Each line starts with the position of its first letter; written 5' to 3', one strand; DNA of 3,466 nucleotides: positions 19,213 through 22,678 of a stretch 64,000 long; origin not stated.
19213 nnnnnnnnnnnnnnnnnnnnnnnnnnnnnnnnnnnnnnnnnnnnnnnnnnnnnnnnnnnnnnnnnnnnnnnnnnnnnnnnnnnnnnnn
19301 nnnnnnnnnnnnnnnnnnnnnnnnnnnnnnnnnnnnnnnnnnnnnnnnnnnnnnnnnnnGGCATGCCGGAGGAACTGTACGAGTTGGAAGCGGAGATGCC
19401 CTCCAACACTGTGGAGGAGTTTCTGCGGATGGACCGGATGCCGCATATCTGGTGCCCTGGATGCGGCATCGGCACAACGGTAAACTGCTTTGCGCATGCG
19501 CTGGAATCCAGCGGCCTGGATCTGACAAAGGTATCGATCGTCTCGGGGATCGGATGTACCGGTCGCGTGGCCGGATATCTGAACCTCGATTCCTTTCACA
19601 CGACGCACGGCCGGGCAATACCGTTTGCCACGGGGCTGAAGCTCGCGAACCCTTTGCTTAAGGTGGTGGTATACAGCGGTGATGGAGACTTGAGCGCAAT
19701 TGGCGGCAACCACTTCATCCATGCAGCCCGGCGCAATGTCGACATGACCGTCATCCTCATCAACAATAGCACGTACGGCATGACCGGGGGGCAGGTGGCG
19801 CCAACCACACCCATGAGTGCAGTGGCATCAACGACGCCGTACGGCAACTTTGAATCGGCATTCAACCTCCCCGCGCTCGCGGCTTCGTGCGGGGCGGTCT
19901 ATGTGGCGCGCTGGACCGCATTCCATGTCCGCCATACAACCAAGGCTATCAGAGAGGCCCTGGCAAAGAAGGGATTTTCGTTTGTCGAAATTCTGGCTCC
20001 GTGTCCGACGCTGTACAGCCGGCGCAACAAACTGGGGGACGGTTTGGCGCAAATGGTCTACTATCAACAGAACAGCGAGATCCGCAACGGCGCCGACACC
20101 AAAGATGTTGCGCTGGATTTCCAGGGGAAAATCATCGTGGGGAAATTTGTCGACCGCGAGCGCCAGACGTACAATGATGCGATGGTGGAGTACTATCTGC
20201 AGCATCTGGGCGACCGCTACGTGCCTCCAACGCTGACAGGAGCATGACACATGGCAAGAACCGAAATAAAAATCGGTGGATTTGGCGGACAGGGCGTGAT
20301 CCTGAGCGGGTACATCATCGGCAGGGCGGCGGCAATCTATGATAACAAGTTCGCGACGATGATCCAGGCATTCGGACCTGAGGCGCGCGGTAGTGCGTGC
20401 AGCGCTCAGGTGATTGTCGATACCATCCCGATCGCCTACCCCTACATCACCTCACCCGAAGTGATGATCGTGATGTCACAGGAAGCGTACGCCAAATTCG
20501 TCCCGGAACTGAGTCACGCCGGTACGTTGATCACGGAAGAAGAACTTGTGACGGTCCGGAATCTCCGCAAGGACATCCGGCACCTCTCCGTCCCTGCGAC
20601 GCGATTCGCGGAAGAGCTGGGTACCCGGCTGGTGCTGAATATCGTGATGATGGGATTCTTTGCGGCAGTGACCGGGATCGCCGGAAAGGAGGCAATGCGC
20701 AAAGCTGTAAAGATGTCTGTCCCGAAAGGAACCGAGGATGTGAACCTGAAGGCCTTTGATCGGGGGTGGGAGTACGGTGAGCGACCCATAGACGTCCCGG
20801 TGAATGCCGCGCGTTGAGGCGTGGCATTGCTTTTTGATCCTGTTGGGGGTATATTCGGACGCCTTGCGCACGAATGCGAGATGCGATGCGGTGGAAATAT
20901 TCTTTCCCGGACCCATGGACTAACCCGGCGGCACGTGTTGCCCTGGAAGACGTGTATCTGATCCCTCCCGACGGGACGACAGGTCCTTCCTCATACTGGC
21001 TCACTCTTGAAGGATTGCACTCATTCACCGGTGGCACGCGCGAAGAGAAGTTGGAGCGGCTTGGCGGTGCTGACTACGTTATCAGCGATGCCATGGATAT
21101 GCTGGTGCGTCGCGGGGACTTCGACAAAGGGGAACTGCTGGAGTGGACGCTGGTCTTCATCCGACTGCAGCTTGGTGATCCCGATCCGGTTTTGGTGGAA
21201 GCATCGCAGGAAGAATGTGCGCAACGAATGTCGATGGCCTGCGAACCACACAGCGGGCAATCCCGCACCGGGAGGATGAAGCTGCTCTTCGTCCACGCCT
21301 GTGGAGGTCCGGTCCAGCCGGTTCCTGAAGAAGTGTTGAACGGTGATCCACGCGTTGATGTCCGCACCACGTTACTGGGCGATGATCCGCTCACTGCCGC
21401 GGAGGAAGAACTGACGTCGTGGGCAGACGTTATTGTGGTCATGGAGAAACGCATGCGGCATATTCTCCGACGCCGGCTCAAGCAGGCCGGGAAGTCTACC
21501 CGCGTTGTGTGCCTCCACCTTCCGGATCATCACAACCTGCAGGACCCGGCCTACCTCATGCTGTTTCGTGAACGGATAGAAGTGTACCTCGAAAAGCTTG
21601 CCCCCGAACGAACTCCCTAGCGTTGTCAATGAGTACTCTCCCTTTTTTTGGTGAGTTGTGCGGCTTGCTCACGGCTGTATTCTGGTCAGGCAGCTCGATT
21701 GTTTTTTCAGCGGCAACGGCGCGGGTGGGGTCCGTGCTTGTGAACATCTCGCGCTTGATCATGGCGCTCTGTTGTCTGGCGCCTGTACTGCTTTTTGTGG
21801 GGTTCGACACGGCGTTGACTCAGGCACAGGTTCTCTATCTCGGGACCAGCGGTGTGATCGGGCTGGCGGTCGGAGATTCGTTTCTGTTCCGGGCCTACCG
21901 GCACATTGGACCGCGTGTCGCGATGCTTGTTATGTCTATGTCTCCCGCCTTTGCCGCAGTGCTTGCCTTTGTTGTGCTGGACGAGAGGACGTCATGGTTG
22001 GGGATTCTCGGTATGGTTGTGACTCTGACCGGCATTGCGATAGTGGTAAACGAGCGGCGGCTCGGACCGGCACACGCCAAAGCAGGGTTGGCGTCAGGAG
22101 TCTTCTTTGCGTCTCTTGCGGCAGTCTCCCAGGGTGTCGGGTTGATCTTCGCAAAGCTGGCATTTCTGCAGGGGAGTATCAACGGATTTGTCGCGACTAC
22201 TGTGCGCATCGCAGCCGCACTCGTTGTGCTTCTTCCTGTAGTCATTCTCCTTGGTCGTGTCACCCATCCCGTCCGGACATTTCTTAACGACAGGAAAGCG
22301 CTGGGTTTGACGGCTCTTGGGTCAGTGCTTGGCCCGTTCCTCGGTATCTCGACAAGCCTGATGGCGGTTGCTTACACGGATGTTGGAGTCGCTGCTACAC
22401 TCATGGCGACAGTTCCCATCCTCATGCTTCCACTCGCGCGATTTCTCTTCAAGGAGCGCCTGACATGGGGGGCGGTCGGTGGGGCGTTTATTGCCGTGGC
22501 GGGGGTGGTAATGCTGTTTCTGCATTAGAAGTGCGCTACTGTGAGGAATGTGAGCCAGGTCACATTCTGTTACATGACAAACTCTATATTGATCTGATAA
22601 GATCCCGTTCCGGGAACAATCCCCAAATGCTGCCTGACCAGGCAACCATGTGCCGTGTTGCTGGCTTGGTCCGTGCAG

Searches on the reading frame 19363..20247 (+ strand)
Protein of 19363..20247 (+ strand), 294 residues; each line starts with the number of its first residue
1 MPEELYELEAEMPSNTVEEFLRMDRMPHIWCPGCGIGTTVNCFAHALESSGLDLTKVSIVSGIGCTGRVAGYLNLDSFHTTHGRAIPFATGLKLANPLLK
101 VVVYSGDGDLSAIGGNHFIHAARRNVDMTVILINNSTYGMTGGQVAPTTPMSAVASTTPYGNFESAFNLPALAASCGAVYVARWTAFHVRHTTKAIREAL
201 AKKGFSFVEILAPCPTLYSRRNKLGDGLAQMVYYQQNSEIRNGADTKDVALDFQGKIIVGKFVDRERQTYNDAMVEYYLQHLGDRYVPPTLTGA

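Call 37: search_protein_families(library=pfam, proteins=[window:19363-20247:+], max_evalue=0.001)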
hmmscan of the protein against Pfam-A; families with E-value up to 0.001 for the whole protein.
window:19363-20247:+ (294 aa): 1 family
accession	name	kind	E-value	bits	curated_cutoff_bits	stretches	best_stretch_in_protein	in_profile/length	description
PF02775.26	TPP_enzyme_C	-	9.6e-35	120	21.9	1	70-210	19-151/151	Thiamine pyrophosphate enzyme, C-terminal TPP binding domain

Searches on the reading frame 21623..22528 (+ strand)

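Call 37: search_protein_families(library=pfam, proteins=[window:21623-22528:+], max_evalue=0.001)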
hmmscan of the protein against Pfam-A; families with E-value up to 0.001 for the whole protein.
window:21623-22528:+ (301 aa): 2 families
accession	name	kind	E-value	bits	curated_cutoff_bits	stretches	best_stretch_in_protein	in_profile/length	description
PF00892.27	EamA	-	2.8e-33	115.5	28.2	2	9-142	2-134/135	EamA-like transporter family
PF05653.20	Mg_trans_NIPA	-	0.00019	21.2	26.2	1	75-143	53-121/295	Magnesium transporter NIPA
